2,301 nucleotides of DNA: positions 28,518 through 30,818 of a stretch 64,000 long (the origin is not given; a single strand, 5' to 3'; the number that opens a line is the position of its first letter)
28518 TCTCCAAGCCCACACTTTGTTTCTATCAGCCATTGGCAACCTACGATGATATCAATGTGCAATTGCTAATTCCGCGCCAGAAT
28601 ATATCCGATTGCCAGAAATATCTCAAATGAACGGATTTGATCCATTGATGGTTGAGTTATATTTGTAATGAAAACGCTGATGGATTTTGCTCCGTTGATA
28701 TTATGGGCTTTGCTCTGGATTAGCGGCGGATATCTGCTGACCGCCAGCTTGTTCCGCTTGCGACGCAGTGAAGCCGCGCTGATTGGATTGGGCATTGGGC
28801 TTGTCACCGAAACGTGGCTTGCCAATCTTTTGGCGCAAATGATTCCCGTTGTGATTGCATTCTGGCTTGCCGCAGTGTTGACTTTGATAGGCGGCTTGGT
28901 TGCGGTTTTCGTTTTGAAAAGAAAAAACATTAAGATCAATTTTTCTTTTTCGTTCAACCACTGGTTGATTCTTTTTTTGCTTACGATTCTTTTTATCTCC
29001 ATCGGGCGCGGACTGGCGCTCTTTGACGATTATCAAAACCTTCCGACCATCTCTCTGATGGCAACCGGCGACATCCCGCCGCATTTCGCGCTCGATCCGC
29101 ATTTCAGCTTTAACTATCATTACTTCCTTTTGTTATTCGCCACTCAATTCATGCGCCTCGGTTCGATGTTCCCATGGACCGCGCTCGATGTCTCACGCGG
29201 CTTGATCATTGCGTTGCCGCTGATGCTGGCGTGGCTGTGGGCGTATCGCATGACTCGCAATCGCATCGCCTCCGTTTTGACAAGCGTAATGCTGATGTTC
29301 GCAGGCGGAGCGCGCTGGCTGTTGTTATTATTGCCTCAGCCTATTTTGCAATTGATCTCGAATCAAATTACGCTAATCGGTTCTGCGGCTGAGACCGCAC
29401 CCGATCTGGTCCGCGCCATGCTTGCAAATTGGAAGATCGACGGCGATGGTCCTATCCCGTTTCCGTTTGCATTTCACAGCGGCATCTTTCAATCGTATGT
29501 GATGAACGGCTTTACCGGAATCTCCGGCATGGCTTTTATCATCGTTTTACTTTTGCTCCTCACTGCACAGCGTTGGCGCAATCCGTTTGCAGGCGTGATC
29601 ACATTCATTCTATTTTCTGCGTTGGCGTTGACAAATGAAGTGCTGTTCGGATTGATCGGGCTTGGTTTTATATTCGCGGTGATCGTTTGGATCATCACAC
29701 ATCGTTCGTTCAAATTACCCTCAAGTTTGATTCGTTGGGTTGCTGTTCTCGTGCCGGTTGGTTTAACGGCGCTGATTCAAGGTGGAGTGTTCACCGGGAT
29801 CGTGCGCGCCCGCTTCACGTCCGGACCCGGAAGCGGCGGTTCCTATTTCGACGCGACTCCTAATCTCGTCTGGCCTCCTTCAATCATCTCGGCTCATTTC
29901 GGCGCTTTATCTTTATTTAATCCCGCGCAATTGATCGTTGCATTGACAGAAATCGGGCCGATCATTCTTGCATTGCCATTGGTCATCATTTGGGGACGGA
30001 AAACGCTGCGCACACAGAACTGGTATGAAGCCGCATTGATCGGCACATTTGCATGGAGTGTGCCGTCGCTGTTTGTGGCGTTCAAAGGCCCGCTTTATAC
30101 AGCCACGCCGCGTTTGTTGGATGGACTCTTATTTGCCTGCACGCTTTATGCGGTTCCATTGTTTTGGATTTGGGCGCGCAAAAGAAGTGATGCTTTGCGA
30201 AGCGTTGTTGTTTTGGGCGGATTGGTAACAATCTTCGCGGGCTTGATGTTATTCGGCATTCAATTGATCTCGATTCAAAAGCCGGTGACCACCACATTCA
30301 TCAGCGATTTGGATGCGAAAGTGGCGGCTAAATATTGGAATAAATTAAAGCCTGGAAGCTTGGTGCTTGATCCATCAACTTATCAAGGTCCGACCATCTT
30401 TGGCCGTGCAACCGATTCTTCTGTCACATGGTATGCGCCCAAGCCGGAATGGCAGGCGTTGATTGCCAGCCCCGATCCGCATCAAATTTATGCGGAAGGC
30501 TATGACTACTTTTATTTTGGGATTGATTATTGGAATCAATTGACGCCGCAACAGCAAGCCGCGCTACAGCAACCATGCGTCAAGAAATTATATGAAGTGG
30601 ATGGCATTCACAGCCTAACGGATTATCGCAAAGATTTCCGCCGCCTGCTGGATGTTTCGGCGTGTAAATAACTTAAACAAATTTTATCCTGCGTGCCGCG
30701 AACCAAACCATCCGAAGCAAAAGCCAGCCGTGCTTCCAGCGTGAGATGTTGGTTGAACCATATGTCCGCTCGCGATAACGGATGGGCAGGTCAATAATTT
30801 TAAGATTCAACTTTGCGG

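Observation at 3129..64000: A 61-kb, nearly single-strand glycan-assembly island with two export routes, eight GT-C-like membrane enzymes, five methyltransferase domains and its own sulfation supply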

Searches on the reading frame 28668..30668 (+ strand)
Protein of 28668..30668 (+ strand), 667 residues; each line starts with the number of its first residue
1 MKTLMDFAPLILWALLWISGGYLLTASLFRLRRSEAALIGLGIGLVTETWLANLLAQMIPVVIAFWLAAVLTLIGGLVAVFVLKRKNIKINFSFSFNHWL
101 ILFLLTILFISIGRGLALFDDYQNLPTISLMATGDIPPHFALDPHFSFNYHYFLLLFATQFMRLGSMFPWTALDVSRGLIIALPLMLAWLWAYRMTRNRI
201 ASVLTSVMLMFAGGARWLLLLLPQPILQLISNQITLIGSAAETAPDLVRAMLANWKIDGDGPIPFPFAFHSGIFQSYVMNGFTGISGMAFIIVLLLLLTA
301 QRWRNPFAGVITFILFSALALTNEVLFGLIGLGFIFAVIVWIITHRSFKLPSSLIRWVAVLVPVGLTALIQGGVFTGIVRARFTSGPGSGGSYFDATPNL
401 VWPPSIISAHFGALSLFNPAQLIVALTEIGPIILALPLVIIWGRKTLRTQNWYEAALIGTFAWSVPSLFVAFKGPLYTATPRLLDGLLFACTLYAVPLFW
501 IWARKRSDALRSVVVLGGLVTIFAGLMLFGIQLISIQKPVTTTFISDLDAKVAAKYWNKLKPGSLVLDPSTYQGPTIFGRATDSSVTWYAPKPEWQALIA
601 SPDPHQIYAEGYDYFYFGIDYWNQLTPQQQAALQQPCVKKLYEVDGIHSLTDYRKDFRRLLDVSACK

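Call 5: search_protein_families(library=pfam, proteins=[window:28668-30668:+])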
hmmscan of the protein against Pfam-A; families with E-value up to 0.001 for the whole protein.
window:28668-30668:+ (667 aa): 0 families

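Call 14: search_protein_families(library=pfam, max_evalue=10, proteins=[window:28668-30668:+])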
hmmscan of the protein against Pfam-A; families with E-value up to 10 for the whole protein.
window:28668-30668:+ (667 aa): 0 families

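Call 15: search_protein_families(library=ncbifam, max_evalue=0.01, proteins=[window:28668-30668:+])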
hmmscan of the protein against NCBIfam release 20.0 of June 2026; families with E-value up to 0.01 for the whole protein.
window:28668-30668:+ (667 aa): 0 families

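Call 20: find_homologous_proteins(query=window:28668-30668:+)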
Query window:28668-30668:+ (667 aa): 723 proteins with E <= 0.001 among 8000 candidates; the best 120 are listed.
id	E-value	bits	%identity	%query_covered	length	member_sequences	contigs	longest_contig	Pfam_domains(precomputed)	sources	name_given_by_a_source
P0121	0.0e+0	1344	89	100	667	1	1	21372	-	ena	-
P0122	0.0e+0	1330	88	100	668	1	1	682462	-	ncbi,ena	-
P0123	0.0e+0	1328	87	100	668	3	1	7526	-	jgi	-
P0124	0.0e+0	1319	87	100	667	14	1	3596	-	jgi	-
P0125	0.0e+0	1308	87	99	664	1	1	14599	-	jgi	jgi:hypothetical protein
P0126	0.0e+0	1308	86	99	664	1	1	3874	-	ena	-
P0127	0.0e+0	1306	86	100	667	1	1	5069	-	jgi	jgi:hypothetical protein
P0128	0.0e+0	1286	95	90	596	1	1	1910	-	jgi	jgi:hypothetical protein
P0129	0.0e+0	1282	85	100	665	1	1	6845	-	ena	-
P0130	0.0e+0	1276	84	100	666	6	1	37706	-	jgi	jgi:hypothetical protein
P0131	0.0e+0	1271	84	100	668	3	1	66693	-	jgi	-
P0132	0.0e+0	1244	81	100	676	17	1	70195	-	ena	-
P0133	0.0e+0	1241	80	100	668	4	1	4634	-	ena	-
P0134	0.0e+0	1240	82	100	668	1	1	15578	-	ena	-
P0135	0.0e+0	1227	82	97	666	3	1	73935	-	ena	-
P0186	4.8e-239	813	56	100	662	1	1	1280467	-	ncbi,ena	-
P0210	9.4e-230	783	100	55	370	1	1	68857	-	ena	-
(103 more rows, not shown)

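Call 25: search_solved_structures(query=A2, max_evalue=10)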
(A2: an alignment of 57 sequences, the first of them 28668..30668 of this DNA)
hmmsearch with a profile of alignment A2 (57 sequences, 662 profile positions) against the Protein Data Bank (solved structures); distinct sequences matched with E-value up to 10: 0.

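Call 26: find_encoding_contigs(protein=P0122, flank=10000, max_places=3)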
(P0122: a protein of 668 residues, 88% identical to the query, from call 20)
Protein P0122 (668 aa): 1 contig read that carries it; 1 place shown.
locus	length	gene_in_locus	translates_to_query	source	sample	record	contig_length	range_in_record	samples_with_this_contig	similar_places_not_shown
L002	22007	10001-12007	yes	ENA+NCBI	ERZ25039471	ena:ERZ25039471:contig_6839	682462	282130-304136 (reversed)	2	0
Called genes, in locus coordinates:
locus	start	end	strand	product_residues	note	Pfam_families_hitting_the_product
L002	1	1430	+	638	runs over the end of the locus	PF00795:CN_hydrolase, PF02540:NAD_synthase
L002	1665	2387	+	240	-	PF05050:Methyltransf_21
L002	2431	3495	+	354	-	PF00535:Glycos_transf_2, PF13641:Glyco_tranf_2_3 (weak)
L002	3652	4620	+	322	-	PF00535:Glycos_transf_2, PF10111:Glyco_tranf_2_2, PF13641:Glyco_tranf_2_3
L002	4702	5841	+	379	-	PF13579:Glyco_trans_4_4, PF00534:Glycos_transf_1, PF13692:Glyco_trans_1_4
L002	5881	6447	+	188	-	PF00132:Hexapep, PF14602:Hexapep_2 (weak)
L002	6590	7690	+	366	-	PF03706:LPG_synthase_TM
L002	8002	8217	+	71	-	-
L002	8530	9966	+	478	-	-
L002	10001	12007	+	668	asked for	-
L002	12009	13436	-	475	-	PF13489:Methyltransf_23, PF07021:MetW, PF08241:Methyltransf_11, PF08242:Methyltransf_12, PF13649:Methyltransf_25, PF13847:Methyltransf_31, PF00535:Glycos_transf_2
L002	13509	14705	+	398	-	-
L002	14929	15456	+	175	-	-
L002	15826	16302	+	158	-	PF12802:MarR_2 (weak), PF13412:HTH_24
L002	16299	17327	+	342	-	PF00106:adh_short (weak), PF01073:3Beta_HSD, PF01370:Epimerase, PF02719:Polysacc_synt_2, PF04321:RmlD_sub_bind, PF16363:GDP_Man_Dehyd, PF07993:NAD_binding_4 (weak)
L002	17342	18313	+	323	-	PF01370:Epimerase, PF02719:Polysacc_synt_2 (faint), PF16363:GDP_Man_Dehyd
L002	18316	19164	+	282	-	PF01061:ABC2_membrane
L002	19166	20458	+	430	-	PF00005:ABC_tran, PF14524:Wzt_C (weak)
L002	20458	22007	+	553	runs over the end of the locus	PF05159:Capsule_synth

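Call 27: find_encoding_contigs(protein=P0210, flank=10000, max_places=3)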
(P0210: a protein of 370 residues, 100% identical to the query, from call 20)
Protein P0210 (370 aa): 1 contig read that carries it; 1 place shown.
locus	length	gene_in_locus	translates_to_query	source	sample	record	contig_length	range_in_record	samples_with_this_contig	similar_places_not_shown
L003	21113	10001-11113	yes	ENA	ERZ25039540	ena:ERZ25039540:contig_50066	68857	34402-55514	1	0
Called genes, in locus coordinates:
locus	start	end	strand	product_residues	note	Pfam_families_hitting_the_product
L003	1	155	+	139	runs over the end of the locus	PF13439:Glyco_transf_4 (weak), PF13579:Glyco_trans_4_4 (weak)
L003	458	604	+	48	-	PF00534:Glycos_transf_1, PF13692:Glyco_trans_1_4 (weak)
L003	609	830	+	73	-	PF00534:Glycos_transf_1, PF13692:Glyco_trans_1_4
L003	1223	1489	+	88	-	PF13522:GATase_6 (weak), PF13537:GATase_7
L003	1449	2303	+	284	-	PF00733:Asn_synthase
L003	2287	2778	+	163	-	PF00733:Asn_synthase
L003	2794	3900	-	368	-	PF13439:Glyco_transf_4 (weak), PF00534:Glycos_transf_1, PF13692:Glyco_trans_1_4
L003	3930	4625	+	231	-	-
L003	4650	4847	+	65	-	-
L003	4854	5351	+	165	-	PF08241:Methyltransf_11 (weak), PF13489:Methyltransf_23 (weak)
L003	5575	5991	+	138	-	PF00685:Sulfotransfer_1, PF13469:Sulfotransfer_3 (faint)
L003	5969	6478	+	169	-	-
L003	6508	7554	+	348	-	PF03706:LPG_synthase_TM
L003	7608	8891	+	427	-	-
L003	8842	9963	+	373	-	-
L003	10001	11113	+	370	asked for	-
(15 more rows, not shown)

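Call 37: predict_structure(alignment_id=A2)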
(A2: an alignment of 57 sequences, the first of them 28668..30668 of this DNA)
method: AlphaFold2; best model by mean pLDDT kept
length: 667 residues; sequences in the alignment: 57
mean_pLDDT: 85.1   pTM: 0.88
mean pLDDT of the five models: 85.1, 84.7, 84.3, 84.2, 77.6
residues with pLDDT >= 90: 330; 70-90: 248; 50-70: 69; < 50: 20
segments of 3 or more residues with pLDDT < 50: 258-260, 278-284, 386-390
pLDDT, mean of each block of 10 residues (from residue 1): 78 96 94 91 97 92 96 96 79 86 94 70 79 71 56 88 90 89 94 95 93 84 92 85 82 64 54 56 66 95 90 94 86 94 89 90 86 68 55 67 88 92 90 93 95 95 90 76 86 95 93 92 84 77 76 88 86 83 69 88 94 92 95 95 86 87 94
secondary structure, 60 per line:
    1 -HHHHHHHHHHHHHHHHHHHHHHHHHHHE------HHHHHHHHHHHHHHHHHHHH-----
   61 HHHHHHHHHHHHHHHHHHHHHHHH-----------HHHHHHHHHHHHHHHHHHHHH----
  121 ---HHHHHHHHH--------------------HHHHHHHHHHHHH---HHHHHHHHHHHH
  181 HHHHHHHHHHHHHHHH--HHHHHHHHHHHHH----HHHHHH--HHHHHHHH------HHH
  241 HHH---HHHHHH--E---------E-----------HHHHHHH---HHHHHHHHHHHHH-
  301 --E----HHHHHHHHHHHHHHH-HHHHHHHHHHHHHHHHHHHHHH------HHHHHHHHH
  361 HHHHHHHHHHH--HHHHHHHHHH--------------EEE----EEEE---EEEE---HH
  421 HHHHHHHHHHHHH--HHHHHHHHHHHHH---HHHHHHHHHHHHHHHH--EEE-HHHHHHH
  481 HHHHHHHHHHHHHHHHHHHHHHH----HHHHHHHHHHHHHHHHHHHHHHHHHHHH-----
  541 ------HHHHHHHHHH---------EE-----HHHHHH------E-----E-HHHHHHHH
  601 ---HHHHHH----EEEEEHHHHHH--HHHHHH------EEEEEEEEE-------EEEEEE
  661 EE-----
elements in order: H2-28 H36-55 H61-84 H96-116 H124-132 H153-165 H169-196 H199-211 H216-221 H224-231 H238-243 H247-252 H277-283 H287-299 H308-322 H324-345 H352-371 H374-383 E398-400 E405-408 E412-415 H419-433 H436-448 H452-467 E470-472 H474-503 H508-535 H547-556 H573-578 H593-600 H604-609 E614-618 H619-624 H627-632 E639-647 E655-662

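Call 40: fold_search(model_id=the predicted structure, library=pdb)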
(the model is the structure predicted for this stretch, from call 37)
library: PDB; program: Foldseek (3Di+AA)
matches with E <= 10: 455; with E <= 0.001: 17
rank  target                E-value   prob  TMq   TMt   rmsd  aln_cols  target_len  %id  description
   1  8if8_B                4.3e-07  1.00  0.36  0.39  18.3       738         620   10  Arabinosyltransferase AftA (released 2023-05-31)
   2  8if8_C                3.8e-06  1.00  0.43  0.46  15.3       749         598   10  Arabinosyltransferase AftA (released 2023-05-31)
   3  7zli_A                4.5e-06  1.00  0.30  0.30  13.9       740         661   11  Cryo-EM structure of C-mannosyltransferase CeDPY19, in complex with Dol25-P-Man and bound to CMT2-Fab and anti-Fab nan (released 2023-01-11)
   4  7zlh_A                7.3e-06  1.00  0.29  0.30  14.0       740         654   10  Cryo-EM structure of C-mannosyltransferase CeDPY19, in apo state, bound to CMT2-Fab and anti-Fab nanobody (released 2023-01-11)
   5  7zlg_A                1.0e-05  1.00  0.30  0.30  13.7       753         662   11  Cryo-EM structure of C-mannosyltransferase CeDPY19, in complex with acceptor peptide and bound to CMT2-Fab and anti-Fa (released 2023-01-11)
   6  5ogl_A                2.7e-05  1.00  0.36  0.34  10.4       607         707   11  Structure of bacterial oligosaccharyltransferase PglB in complex with an acceptor peptide and an lipid-linked oligosac (released 2017-10-25)
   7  8age_A                3.7e-05  1.00  0.36  0.37  12.3       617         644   12  Structure of yeast oligosaccharylransferase complex with acceptor peptide bound (released 2022-12-07)
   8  6gxc_A                4.8e-05  1.00  0.37  0.35  10.5       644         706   11  Bacterial oligosaccharyltransferase PglB in complex with an inhibitory peptide and a reactive lipid-linked oligosaccha (released 2018-11-14)
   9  8agb_A                6.0e-05  1.00  0.36  0.37  13.3       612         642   13  Structure of yeast oligosaccharylransferase complex with lipid-linked oligosaccharide bound (released 2022-12-07)
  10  6ezn_F                6.5e-05  1.00  0.33  0.33  13.0       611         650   12  Cryo-EM structure of the yeast oligosaccharyltransferase (OST) complex (released 2018-01-17)
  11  5ezm                  1.3e-04  1.00  0.36  0.42  12.1       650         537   14  Crystal Structure of ArnT from Cupriavidus metallidurans in the apo state (released 2016-02-17)
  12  5f15                  1.6e-04  1.00  0.35  0.41  11.9       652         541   12  Crystal Structure of ArnT from Cupriavidus metallidurans bound to Undecaprenyl phosphate (released 2016-02-17)
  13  7oci_F                1.7e-04  1.00  0.36  0.37  12.6       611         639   12  Cryo-EM structure of yeast Ost6p containing oligosaccharyltransferase complex (released 2022-02-16)
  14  8pn9_A                2.7e-04  1.00  0.37  0.38  10.3       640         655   11  Structure of human oligosaccharyltransferase OST-A complex bound to NGI-1 (released 2024-05-08)
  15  3rce_A                3.3e-04  1.00  0.34  0.34  12.3       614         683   12  Bacterial oligosaccharyltransferase PglB (released 2011-06-15)
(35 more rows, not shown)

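Call 53: find_encoding_contigs(protein=P0186, flank=10000, max_places=2)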
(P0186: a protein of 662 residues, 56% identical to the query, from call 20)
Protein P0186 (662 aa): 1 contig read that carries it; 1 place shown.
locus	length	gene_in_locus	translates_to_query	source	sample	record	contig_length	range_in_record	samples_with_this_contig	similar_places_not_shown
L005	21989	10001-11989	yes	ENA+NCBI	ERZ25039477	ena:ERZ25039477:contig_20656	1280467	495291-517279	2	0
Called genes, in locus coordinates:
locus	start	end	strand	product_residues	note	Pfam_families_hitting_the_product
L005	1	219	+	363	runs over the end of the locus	PF01041:DegT_DnrJ_EryC1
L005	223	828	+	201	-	PF13673:Acetyltransf_10, PF00583:Acetyltransf_1, PF13508:Acetyltransf_7, PF08445:FR47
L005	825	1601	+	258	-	PF00535:Glycos_transf_2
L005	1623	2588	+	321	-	-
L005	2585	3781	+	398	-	PF13477:Glyco_trans_4_2 (weak), PF13692:Glyco_trans_1_4, PF00534:Glycos_transf_1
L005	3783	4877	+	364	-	PF13439:Glyco_transf_4, PF13579:Glyco_trans_4_4, PF20706:GT4-conflict (weak), PF00534:Glycos_transf_1, PF13692:Glyco_trans_1_4, PF13524:Glyco_trans_1_2 (weak)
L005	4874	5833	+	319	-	PF10111:Glyco_tranf_2_2, PF13641:Glyco_tranf_2_3, PF00535:Glycos_transf_2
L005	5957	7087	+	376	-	PF13439:Glyco_transf_4, PF13579:Glyco_trans_4_4, PF20706:GT4-conflict (weak), PF00534:Glycos_transf_1, PF13692:Glyco_trans_1_4, PF13524:Glyco_trans_1_2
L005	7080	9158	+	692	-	-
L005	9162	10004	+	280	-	-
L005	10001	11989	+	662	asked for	-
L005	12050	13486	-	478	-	PF07021:MetW (weak), PF13489:Methyltransf_23, PF08241:Methyltransf_11, PF08242:Methyltransf_12, PF13649:Methyltransf_25, PF13847:Methyltransf_31, PF00535:Glycos_transf_2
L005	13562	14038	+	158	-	PF01047:MarR (weak), PF12802:MarR_2 (weak), PF13412:HTH_24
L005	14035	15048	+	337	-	PF01073:3Beta_HSD, PF01370:Epimerase, PF02719:Polysacc_synt_2 (weak), PF04321:RmlD_sub_bind, PF13460:NAD_binding_10 (weak), PF16363:GDP_Man_Dehyd, PF07993:NAD_binding_4 (weak)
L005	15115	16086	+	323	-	PF01370:Epimerase, PF16363:GDP_Man_Dehyd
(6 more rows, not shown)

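Call 90: find_related_loci(query=A2, collection=metagenome_contigs, flank=10000)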
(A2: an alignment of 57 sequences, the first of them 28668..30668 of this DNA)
Query A2 (667 aa) in metagenome_contigs; peptide patterns used: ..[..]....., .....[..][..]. (x = any residue, [..] = any of these).
347 stretches matched a pattern; 66 encode a relative of the query (tblastn E <= 1e-3); 66 distinct loci.
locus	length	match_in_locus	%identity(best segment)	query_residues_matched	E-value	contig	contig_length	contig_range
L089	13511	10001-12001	88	1-667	0e+0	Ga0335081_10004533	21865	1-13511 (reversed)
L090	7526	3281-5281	87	1-667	0e+0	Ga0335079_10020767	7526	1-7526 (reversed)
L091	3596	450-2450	87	1-667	0e+0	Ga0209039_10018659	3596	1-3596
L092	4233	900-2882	87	7-667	0e+0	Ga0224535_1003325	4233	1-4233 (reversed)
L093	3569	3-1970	89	12-667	0e+0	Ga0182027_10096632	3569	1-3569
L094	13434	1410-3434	82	1-667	0e+0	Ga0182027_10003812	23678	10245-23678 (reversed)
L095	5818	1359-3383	81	1-667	0e+0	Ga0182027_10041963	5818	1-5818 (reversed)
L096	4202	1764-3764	80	1-667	0e+0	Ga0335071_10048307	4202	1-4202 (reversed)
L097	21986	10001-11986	61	1-667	0e+0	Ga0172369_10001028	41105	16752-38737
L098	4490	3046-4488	87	1-481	0e+0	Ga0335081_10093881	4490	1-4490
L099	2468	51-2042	61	1-667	0e+0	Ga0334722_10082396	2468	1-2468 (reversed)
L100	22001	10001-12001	61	1-667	0e+0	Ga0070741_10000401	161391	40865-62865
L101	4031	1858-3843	57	1-667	0e+0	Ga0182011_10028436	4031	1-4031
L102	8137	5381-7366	57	1-667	0e+0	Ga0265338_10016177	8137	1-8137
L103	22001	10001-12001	84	1-667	0e+0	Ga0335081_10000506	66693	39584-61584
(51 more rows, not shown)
